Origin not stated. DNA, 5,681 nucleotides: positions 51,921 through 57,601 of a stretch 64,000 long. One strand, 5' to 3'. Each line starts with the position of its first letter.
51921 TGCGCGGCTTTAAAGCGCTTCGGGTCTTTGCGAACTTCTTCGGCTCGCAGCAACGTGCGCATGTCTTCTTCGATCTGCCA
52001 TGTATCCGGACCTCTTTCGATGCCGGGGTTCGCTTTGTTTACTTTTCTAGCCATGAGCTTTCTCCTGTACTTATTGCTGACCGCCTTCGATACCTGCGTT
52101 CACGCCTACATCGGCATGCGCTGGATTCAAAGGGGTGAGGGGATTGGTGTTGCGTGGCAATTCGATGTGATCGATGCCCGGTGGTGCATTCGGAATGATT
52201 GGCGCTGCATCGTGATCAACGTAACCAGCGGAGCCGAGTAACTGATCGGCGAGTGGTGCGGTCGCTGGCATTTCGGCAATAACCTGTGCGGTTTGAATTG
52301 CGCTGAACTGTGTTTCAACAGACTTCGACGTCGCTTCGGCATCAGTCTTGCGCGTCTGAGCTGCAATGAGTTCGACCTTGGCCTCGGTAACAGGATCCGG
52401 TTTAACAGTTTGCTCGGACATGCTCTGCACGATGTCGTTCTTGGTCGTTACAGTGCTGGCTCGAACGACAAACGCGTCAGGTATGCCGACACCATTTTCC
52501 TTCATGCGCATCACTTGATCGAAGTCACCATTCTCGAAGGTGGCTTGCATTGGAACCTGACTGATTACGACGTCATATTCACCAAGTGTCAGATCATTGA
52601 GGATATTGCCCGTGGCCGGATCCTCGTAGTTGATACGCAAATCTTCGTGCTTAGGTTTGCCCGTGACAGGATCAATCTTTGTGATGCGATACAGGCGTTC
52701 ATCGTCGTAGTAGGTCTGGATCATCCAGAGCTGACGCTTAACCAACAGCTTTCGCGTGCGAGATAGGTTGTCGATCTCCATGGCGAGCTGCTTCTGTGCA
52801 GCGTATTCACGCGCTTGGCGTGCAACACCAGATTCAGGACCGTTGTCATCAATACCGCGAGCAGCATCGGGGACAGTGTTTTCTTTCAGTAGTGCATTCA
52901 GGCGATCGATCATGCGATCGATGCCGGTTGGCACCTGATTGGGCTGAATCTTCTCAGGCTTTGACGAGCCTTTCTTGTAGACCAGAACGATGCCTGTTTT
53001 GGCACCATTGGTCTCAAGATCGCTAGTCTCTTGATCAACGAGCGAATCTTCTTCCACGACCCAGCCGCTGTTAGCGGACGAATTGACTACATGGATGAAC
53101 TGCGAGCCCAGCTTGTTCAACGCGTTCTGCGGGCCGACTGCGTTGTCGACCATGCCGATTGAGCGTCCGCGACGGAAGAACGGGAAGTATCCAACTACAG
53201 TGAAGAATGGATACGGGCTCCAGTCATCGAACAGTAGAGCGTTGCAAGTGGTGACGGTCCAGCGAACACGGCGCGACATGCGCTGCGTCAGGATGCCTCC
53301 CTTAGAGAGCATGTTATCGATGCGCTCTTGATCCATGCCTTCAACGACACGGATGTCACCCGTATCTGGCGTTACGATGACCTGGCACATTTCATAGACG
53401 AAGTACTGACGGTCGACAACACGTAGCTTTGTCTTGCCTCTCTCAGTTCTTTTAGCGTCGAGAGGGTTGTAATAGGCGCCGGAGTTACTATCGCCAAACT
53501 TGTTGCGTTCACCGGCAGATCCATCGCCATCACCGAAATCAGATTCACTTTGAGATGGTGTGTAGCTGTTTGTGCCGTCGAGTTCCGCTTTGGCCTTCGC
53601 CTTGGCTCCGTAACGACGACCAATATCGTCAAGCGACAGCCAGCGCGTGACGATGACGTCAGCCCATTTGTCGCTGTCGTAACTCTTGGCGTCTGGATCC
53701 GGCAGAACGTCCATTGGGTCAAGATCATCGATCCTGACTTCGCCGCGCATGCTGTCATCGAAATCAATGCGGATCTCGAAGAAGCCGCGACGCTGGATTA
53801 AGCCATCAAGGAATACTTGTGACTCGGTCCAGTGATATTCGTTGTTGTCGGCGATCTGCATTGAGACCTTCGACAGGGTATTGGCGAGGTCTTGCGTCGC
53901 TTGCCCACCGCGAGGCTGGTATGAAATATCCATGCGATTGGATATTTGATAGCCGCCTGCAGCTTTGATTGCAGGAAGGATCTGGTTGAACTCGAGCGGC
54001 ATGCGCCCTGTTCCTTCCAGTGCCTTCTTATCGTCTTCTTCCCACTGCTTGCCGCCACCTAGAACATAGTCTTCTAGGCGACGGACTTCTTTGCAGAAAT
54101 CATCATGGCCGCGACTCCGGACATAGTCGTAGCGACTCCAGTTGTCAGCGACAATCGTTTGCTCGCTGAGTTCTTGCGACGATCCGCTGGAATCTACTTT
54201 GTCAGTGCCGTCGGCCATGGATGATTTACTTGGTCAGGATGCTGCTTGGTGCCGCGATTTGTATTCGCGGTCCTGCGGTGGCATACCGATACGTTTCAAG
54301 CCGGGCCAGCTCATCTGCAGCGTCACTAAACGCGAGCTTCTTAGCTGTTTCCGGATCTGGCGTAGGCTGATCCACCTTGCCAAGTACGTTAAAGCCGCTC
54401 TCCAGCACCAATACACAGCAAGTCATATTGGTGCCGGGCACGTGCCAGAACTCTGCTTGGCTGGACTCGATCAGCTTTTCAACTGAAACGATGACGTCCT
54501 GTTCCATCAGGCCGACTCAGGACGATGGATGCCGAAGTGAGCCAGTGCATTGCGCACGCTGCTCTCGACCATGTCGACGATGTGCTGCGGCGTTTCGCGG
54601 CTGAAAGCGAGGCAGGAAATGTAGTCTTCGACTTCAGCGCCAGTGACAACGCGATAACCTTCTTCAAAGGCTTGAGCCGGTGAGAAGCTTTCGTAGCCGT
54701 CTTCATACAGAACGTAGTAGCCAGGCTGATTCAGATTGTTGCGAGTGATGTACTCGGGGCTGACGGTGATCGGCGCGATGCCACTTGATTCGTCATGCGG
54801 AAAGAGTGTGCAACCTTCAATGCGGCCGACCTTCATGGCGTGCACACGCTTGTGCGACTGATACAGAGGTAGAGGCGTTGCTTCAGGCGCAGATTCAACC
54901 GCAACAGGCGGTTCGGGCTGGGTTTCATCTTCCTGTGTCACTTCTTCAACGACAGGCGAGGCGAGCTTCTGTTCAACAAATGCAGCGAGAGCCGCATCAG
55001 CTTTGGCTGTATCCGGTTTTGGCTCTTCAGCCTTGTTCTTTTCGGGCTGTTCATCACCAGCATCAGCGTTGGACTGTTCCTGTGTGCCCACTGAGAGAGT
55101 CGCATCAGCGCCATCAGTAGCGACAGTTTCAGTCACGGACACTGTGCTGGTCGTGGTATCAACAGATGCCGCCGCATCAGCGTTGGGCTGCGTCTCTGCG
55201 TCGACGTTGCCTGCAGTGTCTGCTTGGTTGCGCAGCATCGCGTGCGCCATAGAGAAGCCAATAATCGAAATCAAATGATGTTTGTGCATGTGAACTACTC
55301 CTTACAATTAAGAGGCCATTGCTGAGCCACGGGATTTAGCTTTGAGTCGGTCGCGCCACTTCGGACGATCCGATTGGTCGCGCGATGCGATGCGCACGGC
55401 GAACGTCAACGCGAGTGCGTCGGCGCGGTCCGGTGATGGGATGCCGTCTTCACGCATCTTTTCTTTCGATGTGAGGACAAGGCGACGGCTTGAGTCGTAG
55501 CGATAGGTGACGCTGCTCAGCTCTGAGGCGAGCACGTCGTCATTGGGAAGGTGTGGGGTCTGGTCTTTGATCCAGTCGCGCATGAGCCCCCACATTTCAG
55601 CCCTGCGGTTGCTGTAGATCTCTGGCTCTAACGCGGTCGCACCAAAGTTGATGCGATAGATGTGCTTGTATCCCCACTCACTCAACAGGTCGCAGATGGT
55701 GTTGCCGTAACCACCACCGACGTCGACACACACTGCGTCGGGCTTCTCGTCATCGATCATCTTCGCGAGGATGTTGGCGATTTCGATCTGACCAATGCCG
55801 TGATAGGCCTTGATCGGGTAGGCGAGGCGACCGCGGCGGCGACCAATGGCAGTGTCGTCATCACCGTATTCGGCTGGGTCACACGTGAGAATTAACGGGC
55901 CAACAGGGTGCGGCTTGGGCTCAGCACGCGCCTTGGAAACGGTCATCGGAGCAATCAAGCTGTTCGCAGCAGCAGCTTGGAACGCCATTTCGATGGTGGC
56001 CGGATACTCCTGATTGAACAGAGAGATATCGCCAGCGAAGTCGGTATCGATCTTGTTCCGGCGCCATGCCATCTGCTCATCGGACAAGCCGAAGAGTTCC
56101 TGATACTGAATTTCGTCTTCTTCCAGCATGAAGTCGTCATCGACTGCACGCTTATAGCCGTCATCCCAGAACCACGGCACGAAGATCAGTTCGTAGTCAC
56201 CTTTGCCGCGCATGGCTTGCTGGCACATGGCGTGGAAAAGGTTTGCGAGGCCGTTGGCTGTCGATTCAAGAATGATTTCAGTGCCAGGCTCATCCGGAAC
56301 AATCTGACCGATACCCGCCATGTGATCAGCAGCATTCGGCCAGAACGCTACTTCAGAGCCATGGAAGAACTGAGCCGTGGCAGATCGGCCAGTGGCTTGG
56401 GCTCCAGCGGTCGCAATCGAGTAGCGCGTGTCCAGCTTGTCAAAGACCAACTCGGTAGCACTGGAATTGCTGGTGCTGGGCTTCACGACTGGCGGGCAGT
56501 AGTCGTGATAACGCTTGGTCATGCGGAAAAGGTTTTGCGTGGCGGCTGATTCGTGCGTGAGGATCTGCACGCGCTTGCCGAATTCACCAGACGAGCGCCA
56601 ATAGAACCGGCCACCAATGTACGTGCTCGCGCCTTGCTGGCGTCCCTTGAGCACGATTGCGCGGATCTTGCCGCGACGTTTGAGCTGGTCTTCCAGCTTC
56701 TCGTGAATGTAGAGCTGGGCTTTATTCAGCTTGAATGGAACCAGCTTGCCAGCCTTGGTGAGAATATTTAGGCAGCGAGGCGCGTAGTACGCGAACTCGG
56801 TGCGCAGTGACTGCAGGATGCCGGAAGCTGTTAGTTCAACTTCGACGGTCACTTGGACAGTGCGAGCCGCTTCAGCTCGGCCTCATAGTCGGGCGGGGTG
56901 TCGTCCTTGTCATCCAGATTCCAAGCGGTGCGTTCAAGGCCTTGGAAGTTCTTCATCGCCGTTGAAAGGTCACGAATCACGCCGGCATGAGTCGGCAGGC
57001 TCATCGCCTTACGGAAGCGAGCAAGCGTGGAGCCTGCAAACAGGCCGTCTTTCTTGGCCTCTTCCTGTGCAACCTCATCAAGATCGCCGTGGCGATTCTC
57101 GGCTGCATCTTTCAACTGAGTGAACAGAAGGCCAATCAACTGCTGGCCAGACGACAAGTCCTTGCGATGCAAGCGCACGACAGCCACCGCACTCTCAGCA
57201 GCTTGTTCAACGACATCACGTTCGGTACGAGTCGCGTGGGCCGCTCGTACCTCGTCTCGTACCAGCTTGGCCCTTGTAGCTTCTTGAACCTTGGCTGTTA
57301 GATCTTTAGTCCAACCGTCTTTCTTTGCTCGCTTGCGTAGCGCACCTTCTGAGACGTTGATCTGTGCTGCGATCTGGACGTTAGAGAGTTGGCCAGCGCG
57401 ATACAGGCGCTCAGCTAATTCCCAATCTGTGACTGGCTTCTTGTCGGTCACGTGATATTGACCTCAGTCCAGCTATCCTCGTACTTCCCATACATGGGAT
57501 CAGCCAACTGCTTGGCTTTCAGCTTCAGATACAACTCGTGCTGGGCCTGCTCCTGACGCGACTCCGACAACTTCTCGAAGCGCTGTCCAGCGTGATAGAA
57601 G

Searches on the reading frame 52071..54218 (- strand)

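Call 12: search_protein_families(library=phrogs, proteins=[window:52071-54218:-], max_evalue=0.001)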
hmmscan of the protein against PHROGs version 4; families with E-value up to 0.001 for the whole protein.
window:52071-54218:- (715 aa): 1 family
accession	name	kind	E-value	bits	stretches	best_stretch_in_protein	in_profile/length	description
phrog_156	-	head and packaging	3.5e-89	301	1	37-647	25-630/681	portal protein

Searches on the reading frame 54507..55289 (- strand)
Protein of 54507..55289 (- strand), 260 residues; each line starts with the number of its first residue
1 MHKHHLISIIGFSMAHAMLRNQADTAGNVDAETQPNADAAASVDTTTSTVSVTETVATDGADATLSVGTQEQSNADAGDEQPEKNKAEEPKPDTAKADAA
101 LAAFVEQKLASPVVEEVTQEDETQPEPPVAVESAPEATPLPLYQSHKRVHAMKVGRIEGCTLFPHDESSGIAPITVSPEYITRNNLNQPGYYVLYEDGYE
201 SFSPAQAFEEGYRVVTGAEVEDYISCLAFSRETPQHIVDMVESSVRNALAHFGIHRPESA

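Call 12: search_protein_families(library=phrogs, proteins=[window:54507-55289:-], max_evalue=0.001)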
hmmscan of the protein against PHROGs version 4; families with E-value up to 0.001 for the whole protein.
window:54507-55289:- (260 aa): 4 families
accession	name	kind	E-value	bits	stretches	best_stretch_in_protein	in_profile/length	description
phrog_11049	-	unknown function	6.7e-16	59.8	1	140-217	6-97/182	-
phrog_872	-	unknown function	3.8e-07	31.2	1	138-219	11-90/172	-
phrog_9467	-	unknown function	4.5e-06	27.5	1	179-216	28-65/155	-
phrog_32732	-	unknown function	1.2e-05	26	1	181-215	55-89/159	-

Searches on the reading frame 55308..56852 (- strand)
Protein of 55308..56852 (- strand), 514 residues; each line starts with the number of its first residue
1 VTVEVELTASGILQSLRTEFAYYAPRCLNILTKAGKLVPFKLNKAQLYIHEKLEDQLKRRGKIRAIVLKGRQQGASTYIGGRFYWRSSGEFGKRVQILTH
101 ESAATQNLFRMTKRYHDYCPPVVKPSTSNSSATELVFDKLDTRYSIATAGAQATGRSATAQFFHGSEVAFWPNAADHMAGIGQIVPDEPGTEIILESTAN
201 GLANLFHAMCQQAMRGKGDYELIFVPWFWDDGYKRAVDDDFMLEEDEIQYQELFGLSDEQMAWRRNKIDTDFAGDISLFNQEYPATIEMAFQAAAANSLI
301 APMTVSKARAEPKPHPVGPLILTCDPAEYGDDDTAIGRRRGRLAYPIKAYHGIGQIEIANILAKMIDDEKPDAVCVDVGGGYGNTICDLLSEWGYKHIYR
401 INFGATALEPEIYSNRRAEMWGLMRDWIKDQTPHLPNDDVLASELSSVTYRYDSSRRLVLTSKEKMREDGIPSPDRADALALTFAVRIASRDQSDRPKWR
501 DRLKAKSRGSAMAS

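Call 12: search_protein_families(library=phrogs, proteins=[window:55308-56852:-], max_evalue=0.001)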
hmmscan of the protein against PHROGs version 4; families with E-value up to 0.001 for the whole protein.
window:55308-56852:- (514 aa): 2 families
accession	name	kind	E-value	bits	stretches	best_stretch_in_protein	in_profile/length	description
phrog_2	-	head and packaging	9.3e-26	91.8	1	35-496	260-597/807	terminase large subunit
phrog_26724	-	unknown function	6.9e-05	23.5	1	29-206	22-190/192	-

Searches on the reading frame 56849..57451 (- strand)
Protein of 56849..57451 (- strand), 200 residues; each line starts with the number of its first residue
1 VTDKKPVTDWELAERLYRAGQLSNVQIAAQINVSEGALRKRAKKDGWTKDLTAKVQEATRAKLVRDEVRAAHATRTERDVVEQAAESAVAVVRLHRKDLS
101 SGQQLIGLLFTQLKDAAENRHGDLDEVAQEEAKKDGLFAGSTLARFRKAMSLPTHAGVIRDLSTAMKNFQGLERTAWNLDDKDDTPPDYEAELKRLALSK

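Call 12: search_protein_families(library=phrogs, proteins=[window:56849-57451:-], max_evalue=0.001)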
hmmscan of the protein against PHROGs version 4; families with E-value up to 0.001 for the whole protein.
window:56849-57451:- (200 aa): 6 families
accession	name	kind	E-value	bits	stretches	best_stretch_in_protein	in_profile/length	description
phrog_1206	-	head and packaging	2e-44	152.9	1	4-187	3-186/207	terminase small subunit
phrog_2606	-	head and packaging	1.5e-07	32.1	1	7-105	6-95/310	terminase small subunit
phrog_30948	-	unknown function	8.1e-06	27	1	8-64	7-63/80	-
phrog_4151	-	DNA, RNA and nucleotide metabolism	0.0003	21.7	1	3-72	3-65/154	DNA binding protein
phrog_1889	-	head and packaging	0.00035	21.2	1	11-61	10-59/276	terminase small subunit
phrog_509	-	head and packaging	0.00058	20.5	1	4-59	4-59/238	terminase small subunit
